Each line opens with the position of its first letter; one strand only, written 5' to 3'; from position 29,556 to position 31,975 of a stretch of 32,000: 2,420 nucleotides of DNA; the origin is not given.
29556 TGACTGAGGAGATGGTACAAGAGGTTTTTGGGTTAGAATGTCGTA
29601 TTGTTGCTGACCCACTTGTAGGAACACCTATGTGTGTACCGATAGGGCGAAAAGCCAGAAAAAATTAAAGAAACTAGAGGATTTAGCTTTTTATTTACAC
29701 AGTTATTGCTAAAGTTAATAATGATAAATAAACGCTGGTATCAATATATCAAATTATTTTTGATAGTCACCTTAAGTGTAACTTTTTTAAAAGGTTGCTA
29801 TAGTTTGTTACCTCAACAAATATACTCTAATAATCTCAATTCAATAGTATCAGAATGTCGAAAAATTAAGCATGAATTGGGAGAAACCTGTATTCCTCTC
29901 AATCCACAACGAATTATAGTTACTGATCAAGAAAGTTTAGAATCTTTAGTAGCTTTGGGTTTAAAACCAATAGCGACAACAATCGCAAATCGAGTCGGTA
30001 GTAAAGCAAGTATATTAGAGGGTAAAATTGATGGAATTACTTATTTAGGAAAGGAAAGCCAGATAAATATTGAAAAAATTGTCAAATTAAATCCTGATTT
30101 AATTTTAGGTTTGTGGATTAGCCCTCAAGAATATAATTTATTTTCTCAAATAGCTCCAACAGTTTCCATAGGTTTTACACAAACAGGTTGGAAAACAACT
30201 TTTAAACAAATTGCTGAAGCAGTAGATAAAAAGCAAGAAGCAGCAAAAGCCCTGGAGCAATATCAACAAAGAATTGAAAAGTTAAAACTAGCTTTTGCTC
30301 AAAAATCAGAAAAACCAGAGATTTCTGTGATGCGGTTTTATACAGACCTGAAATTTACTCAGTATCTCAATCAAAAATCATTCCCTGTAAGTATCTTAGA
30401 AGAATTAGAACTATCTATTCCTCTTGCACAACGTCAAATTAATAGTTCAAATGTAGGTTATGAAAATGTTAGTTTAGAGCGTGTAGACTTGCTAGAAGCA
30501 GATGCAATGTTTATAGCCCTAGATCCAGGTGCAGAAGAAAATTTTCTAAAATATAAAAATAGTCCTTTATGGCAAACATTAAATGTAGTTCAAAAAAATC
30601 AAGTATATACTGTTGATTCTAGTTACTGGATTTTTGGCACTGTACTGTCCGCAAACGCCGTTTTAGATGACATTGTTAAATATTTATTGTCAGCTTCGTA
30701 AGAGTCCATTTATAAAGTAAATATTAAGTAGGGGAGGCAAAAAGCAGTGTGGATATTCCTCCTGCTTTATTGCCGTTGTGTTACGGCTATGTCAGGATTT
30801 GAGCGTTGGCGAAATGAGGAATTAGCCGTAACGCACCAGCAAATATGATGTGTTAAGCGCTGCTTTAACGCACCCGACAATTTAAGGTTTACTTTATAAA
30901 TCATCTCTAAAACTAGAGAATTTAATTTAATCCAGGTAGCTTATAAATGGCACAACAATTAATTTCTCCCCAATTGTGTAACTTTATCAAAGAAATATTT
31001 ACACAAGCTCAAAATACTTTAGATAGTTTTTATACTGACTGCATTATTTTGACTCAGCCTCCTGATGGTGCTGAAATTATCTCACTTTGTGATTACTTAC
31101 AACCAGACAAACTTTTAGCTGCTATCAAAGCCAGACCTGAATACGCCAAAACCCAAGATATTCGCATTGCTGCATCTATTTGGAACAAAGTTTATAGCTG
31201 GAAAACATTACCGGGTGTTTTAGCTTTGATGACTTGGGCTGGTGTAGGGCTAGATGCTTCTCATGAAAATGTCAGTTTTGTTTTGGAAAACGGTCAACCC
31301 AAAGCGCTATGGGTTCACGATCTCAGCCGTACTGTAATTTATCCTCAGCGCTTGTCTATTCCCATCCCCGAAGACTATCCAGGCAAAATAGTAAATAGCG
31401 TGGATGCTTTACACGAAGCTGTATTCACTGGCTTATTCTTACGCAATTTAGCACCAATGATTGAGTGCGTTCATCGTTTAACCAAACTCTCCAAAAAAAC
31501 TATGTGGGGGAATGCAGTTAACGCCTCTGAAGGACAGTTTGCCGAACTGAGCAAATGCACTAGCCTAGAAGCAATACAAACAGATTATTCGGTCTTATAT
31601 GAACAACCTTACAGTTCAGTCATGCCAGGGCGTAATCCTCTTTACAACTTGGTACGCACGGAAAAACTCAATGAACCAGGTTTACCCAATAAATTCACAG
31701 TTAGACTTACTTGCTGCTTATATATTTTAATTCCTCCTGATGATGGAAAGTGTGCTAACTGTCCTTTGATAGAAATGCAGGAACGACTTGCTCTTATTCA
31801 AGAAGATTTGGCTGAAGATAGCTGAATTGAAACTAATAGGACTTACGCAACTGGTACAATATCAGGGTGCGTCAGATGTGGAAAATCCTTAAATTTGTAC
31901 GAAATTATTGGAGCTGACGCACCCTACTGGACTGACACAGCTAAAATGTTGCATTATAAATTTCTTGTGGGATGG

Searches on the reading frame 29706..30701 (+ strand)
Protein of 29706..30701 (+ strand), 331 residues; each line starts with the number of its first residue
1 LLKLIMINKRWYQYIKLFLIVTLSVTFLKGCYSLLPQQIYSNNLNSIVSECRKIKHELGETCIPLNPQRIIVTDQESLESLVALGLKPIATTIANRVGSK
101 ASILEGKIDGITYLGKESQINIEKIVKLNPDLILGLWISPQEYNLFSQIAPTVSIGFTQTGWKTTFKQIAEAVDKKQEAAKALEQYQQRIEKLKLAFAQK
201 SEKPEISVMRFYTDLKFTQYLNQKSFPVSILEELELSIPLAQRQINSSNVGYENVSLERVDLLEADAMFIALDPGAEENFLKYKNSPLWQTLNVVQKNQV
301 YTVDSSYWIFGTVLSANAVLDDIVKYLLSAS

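Call 100: search_protein_families(library=pfam, proteins=[window:29706-30701:+], max_evalue=0.001)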
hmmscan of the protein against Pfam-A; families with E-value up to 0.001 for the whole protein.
window:29706-30701:+ (331 aa): 1 family
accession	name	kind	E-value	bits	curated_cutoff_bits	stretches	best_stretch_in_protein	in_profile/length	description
PF01497.23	Peripla_BP_2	-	5.5e-26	91.9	27.5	1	70-306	1-234/235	Periplasmic binding protein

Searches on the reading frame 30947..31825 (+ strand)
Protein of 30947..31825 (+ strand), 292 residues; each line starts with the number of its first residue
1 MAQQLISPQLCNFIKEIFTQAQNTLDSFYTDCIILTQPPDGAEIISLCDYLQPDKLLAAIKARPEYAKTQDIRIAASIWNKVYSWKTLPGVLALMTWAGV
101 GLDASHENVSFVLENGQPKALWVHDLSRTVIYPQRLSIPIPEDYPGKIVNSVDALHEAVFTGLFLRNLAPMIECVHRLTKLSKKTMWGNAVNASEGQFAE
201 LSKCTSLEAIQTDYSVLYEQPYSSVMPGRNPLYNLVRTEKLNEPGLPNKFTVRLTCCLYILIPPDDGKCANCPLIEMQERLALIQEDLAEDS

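Call 100: search_protein_families(library=pfam, proteins=[window:30947-31825:+], max_evalue=0.001)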
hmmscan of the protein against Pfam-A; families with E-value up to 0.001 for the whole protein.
window:30947-31825:+ (292 aa): 2 families
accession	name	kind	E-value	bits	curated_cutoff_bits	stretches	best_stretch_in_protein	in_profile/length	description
PF06276.17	FhuF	-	2.1e-22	80.8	25.2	1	77-237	1-155/161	Ferric iron reductase FhuF-like transporter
PF11575.13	FhuF_C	-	5.1e-05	23.5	20.5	1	253-274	1-21/21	FhuF 2Fe-2S C-terminal domain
